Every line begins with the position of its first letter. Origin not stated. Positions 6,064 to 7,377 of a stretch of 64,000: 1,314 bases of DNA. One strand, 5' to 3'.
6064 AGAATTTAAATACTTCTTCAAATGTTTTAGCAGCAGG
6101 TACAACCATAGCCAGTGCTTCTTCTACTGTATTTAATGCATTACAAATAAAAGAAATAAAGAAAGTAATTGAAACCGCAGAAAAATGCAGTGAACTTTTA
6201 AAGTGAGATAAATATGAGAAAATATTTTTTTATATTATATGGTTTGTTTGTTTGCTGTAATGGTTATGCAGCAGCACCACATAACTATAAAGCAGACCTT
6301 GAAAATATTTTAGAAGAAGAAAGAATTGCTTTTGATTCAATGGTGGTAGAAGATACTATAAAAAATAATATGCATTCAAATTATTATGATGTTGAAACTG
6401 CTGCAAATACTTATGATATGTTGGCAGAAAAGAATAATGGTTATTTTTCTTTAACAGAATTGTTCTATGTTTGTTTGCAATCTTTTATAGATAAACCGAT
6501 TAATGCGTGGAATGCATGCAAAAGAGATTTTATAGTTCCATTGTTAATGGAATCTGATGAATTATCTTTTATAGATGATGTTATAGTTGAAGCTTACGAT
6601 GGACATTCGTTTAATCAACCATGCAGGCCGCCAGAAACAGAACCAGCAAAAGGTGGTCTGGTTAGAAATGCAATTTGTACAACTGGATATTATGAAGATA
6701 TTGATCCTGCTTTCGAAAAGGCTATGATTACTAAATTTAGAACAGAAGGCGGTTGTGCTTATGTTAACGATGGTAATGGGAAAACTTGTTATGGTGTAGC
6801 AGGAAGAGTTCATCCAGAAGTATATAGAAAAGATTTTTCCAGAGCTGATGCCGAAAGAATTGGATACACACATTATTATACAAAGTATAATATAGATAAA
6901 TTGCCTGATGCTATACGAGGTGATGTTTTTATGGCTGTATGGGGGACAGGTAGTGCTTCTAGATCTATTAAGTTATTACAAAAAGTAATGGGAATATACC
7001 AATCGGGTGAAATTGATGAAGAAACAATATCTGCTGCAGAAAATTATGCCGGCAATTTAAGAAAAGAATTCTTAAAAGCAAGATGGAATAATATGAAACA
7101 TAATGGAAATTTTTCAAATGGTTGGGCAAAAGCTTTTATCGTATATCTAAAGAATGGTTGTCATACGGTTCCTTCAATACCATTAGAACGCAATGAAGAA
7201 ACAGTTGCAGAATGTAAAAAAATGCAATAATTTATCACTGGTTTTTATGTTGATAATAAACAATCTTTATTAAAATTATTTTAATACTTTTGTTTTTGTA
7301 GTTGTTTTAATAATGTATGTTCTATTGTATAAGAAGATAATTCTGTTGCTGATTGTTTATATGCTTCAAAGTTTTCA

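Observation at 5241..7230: Duplicated secreted two-gene cassette, copy 1: conserved Gly/Ala/Thr-zipper Cys4 partner plus GH108 muramidase-tipped payload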

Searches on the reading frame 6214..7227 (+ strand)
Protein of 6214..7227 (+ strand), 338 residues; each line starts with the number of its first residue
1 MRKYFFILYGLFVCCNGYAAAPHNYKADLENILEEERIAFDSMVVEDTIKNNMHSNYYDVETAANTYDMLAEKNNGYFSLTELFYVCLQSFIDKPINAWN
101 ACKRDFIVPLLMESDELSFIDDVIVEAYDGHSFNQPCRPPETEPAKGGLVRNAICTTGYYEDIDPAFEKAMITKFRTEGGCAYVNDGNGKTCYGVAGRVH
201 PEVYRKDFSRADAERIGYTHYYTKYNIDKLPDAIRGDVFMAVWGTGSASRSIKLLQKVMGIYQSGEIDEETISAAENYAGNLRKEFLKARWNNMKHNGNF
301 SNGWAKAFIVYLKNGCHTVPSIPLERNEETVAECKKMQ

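Call 5: search_protein_families(library=pfam, proteins=[window:6214-7227:+], max_evalue=0.1)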
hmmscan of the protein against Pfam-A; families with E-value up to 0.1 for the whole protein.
window:6214-7227:+ (338 aa): 1 family
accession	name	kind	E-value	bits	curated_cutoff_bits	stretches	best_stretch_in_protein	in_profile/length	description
PF05838.17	Glyco_hydro_108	-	1.7e-07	32.1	21.2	1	176-246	6-85/85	Glycosyl hydrolase 108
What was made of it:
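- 6709..6951 (+): GH108 catalytic domain (aa ~166-246). Candidate catalytic residues are Glu178 (6745-6747), Asp186 (6769-6771) and Thr191 (6784-6786). Pfam PF05838 covers aa 176-246 at E 1.7e-7, above the gathering score (call 5).
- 6952..7128 (+): Region equivalent to the peptidoglycan-binding half of GH108 enzymes (aa 247-305). Pfam does not call PF09374 in the window protein itself (call 5).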

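Call 6: search_protein_families(library=ncbifam, proteins=[window:6214-7227:+], max_evalue=0.1)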
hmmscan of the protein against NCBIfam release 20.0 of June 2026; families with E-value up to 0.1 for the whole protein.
window:6214-7227:+ (338 aa): 1 family
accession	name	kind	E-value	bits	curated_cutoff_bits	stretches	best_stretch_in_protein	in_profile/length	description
NF040573.1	holin_dep_muram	equivalog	1.8e-06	27.9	240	1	206-282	54-133/200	holin-associated N-acetylmuramidase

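Call 30: find_homologous_proteins(query=window:6214-7227:+, max_evalue=0.001)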
Query window:6214-7227:+ (338 aa): 39 proteins with E <= 0.001 among 799 candidates.
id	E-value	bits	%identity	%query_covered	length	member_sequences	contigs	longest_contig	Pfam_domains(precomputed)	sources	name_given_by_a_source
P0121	1.2e-234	795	100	100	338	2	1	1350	PF05838.18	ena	-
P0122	7.2e-136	471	62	99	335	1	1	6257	PF05838.18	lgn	-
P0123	2.7e-133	462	62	99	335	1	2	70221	PF05838.18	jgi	jgi:hypothetical protein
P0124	7.5e-120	418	57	100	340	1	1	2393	PF05838.18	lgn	-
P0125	3.6e-117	409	57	97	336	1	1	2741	PF05838.18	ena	-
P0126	1.1e-112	394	54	99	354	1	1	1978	-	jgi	jgi:hypothetical protein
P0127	6.8e-106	372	51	96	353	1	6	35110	PF05838.18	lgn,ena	-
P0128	5.7e-104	366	51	99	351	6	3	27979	PF05838.18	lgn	-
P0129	5.1e-103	363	51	99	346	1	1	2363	PF05838.18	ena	-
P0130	7.6e-102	359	50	99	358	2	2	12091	PF05838.18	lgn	-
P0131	2.7e-101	357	52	93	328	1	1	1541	PF05838.18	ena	-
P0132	3.5e-99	350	51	98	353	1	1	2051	-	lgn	-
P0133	2.3e-97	344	49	98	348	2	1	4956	PF05838.18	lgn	-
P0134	1.8e-96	341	47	99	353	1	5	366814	PF05838.18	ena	-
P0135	9.8e-76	273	40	94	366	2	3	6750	-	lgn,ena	-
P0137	5.9e-73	264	41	94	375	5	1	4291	PF09374.16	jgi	jgi:lysozyme family protein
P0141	1.1e-56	210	52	60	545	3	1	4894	PF05838.18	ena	-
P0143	1.3e-52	197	51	57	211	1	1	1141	PF05838.18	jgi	jgi:lysozyme family protein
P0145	3.2e-42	163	43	62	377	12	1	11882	PF05838.18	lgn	-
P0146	1.0e-41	161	43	59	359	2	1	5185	PF05838.18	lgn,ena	-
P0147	4.6e-41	159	44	58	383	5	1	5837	PF05838.18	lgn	-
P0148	5.0e-41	159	43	58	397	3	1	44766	PF05838.18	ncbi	-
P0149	5.8e-41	159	43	58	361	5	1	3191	PF05838.18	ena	-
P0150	8.8e-40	155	42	60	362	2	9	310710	PF05838.18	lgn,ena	-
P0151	7.4e-39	152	42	60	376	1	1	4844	PF05838.18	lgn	-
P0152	2.5e-38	150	44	57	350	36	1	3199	PF05838.18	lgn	-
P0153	6.9e-38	149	42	57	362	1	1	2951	PF05838.18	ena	-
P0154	2.5e-35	140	46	52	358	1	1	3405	PF05838.18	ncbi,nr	ncbi:MAG: hypothetical protein FWG18_03480, partial [Alphaproteobacteria bacterium]|nr:hypothetical 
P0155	2.3e-34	137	41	54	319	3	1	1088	PF05838.18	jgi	jgi:hypothetical protein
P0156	1.7e-33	134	41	54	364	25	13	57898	PF05838.18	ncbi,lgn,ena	-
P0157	3.8e-31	126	39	57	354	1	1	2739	PF09374.16,PF05838.18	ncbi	-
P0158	3.5e-29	120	40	57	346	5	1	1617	PF05838.18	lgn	-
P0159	1.7e-28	118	39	54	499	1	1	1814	PF05838.18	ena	-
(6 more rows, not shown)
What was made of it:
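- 6214..7230 (+): Cargo1 CDS (338 aa): signal peptide, N-terminal partner-linked module, Cys-containing linker, GH108 muramidase with its substrate-binding half. 39 homologues, about 20 of them full length (call 30).
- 6952..7128 (+): Two relatives (P0137, P0157) carry PF09374 (call 30).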

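Call 31: find_encoding_contigs(protein=P0134, flank=6000, max_places=2)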
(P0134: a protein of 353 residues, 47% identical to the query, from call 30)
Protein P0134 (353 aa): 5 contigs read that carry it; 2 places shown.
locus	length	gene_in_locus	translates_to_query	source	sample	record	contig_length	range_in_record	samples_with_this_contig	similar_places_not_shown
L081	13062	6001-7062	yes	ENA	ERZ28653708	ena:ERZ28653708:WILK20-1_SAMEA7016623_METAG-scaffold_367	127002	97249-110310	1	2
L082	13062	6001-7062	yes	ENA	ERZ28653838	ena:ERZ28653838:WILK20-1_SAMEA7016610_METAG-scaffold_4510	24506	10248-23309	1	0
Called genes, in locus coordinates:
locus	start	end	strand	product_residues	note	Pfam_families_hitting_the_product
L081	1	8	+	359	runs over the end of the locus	PF01926:MMR_HSR1, PF02421:FeoB_N (weak), PF06071:YchF-GTPase_C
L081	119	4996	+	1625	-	PF01435:Peptidase_M48 (weak)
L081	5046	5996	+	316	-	-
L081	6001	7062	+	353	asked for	PF05838:Glyco_hydro_108 (weak)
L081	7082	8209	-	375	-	-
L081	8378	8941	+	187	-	-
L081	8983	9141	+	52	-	-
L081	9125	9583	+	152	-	PF08719:NADAR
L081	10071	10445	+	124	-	-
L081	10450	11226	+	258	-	-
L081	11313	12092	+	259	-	PF04028:DUF374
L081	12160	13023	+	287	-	PF02606:LpxK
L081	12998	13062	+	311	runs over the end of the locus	PF03331:LpxC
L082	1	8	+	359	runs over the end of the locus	PF01926:MMR_HSR1, PF02421:FeoB_N (weak), PF06071:YchF-GTPase_C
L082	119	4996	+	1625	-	PF01435:Peptidase_M48 (weak)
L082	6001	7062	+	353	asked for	PF05838:Glyco_hydro_108 (weak)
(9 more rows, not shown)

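Call 32: find_encoding_contigs(protein=P0150, flank=6000, max_places=2)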
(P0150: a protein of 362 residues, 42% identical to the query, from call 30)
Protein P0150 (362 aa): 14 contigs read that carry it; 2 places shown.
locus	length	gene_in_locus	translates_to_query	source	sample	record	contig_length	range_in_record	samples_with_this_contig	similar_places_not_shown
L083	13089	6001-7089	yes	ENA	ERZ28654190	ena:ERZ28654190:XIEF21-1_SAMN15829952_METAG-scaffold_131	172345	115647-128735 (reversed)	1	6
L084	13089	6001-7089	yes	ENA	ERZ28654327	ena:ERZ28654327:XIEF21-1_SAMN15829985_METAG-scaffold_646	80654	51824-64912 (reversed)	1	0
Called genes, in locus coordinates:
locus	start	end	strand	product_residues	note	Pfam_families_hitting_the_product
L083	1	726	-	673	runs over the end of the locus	-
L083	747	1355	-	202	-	PF07750:GcrA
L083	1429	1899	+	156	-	PF01478:Peptidase_A24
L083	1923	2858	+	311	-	-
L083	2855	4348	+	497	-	-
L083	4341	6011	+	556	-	-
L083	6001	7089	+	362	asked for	PF05838:Glyco_hydro_108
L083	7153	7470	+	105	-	-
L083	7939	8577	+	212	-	-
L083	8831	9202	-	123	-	-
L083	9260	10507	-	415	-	PF00919:UPF0004, PF04055:Radical_SAM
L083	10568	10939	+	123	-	PF01192:RNA_pol_Rpb6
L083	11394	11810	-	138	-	-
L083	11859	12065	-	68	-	-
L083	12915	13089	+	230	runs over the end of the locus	-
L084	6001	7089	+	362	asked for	PF05838:Glyco_hydro_108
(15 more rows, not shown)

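Call 38: search_solved_structures(query=window:6214-7227:+, max_evalue=1, show_alignments=2)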
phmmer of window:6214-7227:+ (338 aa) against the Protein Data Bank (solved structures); distinct sequences matched with E-value up to 1: 4.
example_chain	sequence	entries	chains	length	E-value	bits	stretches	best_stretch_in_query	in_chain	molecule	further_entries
7dnp_A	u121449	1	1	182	9.1e-06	28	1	167-305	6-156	Secretion activator protein, hypothetical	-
2is5_A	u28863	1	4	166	0.012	17.8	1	176-281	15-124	Hypothetical protein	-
2ikb_A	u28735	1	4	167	0.012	17.8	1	177-286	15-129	Hypothetical protein NMB1012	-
5mqc_B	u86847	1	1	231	0.73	11.9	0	25-111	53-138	VP2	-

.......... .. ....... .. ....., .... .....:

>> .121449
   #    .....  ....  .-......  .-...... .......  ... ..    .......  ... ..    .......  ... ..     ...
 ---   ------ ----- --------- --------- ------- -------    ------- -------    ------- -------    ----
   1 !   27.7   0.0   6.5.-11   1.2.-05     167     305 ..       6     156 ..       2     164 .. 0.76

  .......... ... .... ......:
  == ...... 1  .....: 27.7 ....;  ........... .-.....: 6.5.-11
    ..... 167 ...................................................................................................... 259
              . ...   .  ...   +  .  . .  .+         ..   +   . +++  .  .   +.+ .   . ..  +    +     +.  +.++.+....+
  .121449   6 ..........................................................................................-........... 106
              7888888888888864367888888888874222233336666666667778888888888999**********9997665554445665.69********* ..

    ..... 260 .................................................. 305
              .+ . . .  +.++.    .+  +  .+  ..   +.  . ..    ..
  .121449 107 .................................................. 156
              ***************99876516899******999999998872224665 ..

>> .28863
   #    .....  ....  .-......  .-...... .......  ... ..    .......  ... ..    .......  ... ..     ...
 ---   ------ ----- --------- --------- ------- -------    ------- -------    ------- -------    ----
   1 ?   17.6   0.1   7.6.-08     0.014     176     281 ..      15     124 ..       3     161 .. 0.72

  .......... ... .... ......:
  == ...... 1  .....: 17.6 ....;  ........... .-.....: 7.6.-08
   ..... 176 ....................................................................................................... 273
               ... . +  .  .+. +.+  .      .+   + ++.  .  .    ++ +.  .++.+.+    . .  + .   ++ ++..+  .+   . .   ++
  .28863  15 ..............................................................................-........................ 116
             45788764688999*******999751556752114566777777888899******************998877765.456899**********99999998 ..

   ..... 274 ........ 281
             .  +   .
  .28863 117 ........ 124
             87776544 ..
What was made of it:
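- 6709..6951 (+): The PDB 7dnp alignment covers aa 167-305 (call 38).
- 6952..7128 (+): The alignment to PDB 7dnp runs through aa 305 (call 38).
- On Glycoside hydrolase family 108 (Pfam PF05838): PDB GH108-type structures also match: 7dnp at E 9e-6, 2is5 and 2ikb at E 0.012 (call 38). Glu and Thr align to the PDB homologue (call 38).
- Closest known: GH108 muramidases: phage-type endolysins and secretion-associated TtsA. Different: The loop between the Glu and the Thr is one residue shorter (call 38).
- Checked: PDB 7dnp matches at E 9e-6 (call 38).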

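Call 77: find_encoding_contigs(protein=P0123, flank=7000, max_places=2)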
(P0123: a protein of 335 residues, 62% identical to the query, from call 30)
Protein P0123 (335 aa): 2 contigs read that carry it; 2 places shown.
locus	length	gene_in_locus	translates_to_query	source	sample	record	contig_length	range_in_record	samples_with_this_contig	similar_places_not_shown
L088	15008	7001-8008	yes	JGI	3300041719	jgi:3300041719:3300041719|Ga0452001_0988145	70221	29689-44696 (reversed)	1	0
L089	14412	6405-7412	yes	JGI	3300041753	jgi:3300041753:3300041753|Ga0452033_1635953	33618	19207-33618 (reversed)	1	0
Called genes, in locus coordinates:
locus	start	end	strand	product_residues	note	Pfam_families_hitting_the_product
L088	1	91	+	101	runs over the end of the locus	PF13248:Zn_ribbon_3 (weak), PF13240:Zn_Ribbon_1 (weak), PF05154:TM2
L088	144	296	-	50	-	PF00468:Ribosomal_L34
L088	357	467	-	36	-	-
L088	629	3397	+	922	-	PF00521:DNA_topoisoIV, PF03989:DNA_gyraseA_C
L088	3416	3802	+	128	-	PF00376:MerR, PF13411:MerR_1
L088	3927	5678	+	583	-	-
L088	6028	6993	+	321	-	-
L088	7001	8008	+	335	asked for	PF05838:Glyco_hydro_108 (weak)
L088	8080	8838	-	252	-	-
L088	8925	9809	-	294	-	PF01551:Peptidase_M23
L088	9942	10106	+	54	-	-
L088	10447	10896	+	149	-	PF01047:MarR, PF01638:HxlR (faint)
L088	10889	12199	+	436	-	PF02321:OEP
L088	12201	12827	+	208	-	PF25967:RND-MFP_C (faint), PF25989:YknX_C (faint)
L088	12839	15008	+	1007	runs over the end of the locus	PF00873:ACR_tran, PF03176:MMPL (faint)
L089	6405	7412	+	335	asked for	PF05838:Glyco_hydro_108 (weak)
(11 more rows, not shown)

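Call 78: find_encoding_contigs(protein=P0127, flank=7000, max_places=2)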
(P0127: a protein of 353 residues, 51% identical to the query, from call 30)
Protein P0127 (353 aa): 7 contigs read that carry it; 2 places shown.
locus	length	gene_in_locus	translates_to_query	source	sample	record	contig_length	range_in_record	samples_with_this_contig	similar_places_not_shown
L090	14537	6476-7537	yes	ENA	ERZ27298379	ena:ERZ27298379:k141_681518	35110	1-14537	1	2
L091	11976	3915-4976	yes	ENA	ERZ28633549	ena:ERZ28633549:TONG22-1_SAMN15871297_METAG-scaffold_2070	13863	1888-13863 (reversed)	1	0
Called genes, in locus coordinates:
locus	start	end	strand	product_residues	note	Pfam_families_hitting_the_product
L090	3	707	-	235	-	?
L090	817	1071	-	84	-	-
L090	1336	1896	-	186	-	PF13302:Acetyltransf_3, PF13420:Acetyltransf_4 (weak), PF00583:Acetyltransf_1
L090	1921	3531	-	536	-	PF00005:ABC_tran, PF02367:TsaE (faint), PF02463:SMC_N (faint), PF03193:RsgA_GTPase (faint), PF13555:AAA_29 (faint), PF12848:ABC_tran_Xtn, PF00005:ABC_tran, PF13476:AAA_23 (weak), +6 more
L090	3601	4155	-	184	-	-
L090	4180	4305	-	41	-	-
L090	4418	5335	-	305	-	PF01501:Glyco_transf_8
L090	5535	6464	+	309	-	-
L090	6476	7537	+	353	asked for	PF05838:Glyco_hydro_108 (weak)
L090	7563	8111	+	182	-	-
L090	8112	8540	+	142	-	-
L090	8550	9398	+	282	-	-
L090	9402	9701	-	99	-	PF04193:PQ-loop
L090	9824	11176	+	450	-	PF00082:Peptidase_S8 (weak)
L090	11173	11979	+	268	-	-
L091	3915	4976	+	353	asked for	PF05838:Glyco_hydro_108 (weak)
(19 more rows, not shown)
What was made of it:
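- The cassette sits in a broadly syntenic position in relatives at 62% and 51% identity (calls 77, 78).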
